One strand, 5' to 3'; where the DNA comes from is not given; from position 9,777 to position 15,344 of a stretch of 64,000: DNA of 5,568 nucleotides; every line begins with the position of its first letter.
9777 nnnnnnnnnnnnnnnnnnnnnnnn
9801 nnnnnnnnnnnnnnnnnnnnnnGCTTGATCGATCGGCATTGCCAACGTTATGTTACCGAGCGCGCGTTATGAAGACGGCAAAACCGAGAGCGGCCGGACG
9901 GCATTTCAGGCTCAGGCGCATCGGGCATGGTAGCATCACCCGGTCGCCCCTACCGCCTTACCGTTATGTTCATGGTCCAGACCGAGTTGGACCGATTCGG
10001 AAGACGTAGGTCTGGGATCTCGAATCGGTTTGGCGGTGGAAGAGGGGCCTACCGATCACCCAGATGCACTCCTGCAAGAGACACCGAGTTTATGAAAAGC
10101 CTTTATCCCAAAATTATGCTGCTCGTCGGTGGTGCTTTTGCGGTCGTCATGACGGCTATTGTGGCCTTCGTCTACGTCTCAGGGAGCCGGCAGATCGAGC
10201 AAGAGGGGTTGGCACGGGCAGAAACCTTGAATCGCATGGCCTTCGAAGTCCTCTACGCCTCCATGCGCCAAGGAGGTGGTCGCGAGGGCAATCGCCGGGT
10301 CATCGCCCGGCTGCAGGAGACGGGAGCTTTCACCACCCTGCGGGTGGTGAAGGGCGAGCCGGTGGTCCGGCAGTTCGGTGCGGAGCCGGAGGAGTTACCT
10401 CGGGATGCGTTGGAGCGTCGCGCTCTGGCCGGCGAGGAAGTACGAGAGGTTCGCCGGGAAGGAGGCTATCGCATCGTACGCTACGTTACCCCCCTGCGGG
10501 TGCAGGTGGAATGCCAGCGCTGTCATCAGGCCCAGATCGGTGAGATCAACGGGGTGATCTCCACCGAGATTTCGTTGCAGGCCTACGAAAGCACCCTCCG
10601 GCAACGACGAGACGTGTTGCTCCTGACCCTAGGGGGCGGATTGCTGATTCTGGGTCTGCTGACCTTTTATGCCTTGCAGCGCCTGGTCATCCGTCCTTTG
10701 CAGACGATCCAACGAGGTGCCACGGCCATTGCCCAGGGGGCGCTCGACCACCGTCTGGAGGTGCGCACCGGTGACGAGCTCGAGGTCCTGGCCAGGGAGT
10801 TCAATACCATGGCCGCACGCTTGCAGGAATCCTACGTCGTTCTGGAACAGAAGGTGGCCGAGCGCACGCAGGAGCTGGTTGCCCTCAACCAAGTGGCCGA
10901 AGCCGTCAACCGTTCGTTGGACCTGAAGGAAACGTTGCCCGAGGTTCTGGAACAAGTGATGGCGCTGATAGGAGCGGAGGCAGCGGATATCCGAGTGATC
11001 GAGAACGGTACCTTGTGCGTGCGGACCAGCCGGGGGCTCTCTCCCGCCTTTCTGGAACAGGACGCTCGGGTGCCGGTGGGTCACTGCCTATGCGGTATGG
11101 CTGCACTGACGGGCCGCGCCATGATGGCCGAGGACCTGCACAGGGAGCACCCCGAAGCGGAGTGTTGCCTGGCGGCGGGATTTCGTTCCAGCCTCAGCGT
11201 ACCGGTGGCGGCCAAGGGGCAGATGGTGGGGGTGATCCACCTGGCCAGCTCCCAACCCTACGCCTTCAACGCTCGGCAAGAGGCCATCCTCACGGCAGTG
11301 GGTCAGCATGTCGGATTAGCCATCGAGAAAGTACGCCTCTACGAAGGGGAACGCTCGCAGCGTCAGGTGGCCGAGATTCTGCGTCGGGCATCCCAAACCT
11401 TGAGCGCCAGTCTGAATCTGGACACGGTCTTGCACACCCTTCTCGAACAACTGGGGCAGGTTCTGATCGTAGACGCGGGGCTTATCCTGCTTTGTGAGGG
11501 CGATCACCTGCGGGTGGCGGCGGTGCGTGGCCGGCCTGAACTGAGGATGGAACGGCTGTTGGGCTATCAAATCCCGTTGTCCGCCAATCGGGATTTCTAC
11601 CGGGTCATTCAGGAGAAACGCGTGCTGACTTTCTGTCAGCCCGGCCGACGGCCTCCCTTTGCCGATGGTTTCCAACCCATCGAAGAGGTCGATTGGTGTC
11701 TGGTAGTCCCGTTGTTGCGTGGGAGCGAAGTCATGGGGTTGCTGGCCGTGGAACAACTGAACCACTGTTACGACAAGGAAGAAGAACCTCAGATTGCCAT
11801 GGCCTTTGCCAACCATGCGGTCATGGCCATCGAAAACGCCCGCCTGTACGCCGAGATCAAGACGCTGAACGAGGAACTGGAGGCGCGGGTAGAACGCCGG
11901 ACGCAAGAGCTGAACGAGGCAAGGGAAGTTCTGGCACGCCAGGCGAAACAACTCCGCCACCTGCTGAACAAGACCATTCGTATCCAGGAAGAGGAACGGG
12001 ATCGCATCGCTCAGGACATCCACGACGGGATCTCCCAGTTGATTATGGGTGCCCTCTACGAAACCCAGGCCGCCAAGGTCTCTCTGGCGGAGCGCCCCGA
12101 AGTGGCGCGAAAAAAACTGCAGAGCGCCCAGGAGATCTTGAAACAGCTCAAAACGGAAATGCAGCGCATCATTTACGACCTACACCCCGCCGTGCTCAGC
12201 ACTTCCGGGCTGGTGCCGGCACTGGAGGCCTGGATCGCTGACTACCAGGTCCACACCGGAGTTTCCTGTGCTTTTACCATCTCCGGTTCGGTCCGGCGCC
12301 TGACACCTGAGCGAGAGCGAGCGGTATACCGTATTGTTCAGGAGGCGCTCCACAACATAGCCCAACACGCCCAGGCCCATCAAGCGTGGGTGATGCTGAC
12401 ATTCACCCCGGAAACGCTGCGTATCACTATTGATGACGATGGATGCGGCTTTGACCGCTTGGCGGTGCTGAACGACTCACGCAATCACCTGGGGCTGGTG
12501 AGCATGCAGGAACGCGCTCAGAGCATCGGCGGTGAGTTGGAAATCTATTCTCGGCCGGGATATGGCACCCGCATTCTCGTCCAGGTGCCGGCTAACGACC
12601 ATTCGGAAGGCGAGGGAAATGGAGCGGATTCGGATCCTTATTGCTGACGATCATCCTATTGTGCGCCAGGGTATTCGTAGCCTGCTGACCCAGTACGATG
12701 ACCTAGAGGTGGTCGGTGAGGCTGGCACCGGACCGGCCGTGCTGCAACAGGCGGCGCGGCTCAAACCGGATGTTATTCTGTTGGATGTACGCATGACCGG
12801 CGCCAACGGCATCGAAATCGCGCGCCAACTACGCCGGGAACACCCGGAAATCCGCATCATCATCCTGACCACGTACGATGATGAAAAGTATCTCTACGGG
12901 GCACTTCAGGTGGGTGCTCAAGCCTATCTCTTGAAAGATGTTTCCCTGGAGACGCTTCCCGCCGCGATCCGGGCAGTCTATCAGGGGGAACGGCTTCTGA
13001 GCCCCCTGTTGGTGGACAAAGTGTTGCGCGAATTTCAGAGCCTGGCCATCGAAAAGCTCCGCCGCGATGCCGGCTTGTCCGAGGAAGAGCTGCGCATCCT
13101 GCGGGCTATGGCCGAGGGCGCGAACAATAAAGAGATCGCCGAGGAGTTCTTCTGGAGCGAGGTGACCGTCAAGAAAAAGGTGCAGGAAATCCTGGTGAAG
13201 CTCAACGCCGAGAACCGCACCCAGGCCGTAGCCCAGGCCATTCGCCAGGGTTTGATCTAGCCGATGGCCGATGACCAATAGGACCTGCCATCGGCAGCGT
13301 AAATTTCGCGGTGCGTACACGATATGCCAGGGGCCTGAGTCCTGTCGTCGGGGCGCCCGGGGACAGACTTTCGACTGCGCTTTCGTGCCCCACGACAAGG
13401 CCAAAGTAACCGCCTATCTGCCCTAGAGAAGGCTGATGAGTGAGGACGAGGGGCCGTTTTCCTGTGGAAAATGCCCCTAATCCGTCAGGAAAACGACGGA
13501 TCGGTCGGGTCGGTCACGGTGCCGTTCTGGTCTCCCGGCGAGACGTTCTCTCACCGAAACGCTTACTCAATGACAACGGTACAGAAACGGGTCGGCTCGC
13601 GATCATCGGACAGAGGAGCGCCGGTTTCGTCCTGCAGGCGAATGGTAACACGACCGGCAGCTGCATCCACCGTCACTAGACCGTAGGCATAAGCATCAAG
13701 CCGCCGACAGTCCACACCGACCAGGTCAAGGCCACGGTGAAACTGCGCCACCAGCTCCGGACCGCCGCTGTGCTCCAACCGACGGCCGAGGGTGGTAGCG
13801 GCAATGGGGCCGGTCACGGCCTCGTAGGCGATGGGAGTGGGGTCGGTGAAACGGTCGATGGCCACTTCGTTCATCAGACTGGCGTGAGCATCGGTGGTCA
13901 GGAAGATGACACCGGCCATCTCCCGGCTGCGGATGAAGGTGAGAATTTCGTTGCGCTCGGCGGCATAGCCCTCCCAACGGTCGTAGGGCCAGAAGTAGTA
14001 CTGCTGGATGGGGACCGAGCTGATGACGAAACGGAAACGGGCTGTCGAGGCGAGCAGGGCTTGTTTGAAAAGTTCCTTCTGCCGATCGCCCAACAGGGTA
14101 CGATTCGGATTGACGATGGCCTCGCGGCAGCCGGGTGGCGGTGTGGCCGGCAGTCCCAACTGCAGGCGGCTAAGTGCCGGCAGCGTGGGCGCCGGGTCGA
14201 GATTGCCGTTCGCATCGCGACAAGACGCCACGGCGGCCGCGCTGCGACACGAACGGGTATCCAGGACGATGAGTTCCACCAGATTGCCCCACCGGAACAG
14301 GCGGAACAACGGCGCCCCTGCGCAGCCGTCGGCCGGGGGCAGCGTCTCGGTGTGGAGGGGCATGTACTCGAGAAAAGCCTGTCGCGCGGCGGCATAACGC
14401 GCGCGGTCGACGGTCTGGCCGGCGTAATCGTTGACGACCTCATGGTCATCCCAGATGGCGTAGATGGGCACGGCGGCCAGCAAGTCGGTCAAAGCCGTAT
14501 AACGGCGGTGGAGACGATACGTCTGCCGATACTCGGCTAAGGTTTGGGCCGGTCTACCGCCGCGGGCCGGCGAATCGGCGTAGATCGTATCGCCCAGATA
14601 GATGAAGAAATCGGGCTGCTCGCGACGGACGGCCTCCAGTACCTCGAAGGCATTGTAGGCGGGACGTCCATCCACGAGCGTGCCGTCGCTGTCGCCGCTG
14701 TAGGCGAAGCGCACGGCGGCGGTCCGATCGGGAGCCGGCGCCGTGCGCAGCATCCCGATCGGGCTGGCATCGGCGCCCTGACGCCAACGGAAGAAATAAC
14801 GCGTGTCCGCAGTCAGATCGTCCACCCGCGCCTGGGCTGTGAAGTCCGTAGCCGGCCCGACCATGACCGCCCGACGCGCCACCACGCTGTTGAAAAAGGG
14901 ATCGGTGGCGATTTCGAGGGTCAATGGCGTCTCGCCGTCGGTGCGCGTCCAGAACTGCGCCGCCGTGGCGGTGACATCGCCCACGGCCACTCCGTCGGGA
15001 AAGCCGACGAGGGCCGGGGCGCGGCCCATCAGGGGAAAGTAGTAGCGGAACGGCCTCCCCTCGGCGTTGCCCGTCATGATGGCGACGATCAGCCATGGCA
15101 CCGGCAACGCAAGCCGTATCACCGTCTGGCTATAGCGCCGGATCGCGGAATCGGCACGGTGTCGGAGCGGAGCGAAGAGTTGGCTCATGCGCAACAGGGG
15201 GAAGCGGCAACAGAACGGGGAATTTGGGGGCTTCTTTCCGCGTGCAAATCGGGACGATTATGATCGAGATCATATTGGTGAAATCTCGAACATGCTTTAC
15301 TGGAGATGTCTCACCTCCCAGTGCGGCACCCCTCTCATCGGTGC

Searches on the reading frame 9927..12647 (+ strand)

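Call 62: search_protein_families(library=pfam, proteins=[window:9927-12647:+], max_evalue=0.00001)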
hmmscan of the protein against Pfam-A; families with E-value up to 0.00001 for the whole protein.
window:9927-12647:+ (906 aa): 6 families
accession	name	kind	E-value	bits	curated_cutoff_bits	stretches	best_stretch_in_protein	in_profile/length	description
PF13185.12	GAF_2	-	1.2e-27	97.3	28.6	1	331-467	2-136/136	GAF domain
PF01590.32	GAF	-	3e-22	80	22.4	2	332-466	1-133/133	GAF domain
PF13492.12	GAF_3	-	1.9e-17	64.3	27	1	332-467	1-128/129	GAF domain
PF07730.19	HisKA_3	-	9.4e-14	52.1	24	1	690-757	1-68/68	Histidine kinase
PF02518.31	HATPase_c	-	2.1e-12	47.9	26.4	1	797-889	3-109/111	Histidine kinase-, DNA gyrase B-, and HSP90-like ATPase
PF00672.30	HAMP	-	3.6e-12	46.9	25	1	251-301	3-53/53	HAMP domain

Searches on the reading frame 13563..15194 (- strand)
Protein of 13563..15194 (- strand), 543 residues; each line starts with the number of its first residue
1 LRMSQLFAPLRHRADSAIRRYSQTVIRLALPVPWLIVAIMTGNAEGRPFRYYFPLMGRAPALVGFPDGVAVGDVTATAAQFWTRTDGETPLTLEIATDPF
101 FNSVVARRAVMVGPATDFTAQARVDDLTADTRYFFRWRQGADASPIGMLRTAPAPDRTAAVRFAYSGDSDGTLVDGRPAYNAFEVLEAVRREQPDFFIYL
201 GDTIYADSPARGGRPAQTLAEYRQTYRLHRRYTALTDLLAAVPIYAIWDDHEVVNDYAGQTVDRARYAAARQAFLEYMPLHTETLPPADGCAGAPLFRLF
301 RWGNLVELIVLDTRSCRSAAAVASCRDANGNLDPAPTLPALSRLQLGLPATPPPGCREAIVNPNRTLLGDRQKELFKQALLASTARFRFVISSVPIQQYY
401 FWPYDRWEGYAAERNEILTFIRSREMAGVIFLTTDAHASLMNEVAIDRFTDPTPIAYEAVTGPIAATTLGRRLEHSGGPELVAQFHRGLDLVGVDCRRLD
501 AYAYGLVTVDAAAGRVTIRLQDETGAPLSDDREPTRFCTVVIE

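Call 62: search_protein_families(library=pfam, proteins=[window:13563-15194:-], max_evalue=0.00001)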
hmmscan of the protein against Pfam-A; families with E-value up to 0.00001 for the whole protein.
window:13563-15194:- (543 aa): 2 families
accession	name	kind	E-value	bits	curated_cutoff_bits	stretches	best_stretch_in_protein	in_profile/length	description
PF09423.15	PhoD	-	2.5e-59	201.6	27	1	182-485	13-308/343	PhoD-like phosphatase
PF16655.11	PhoD_N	-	6.8e-18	65.4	30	1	68-151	2-90/90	PhoD-like phosphatase, N-terminal domain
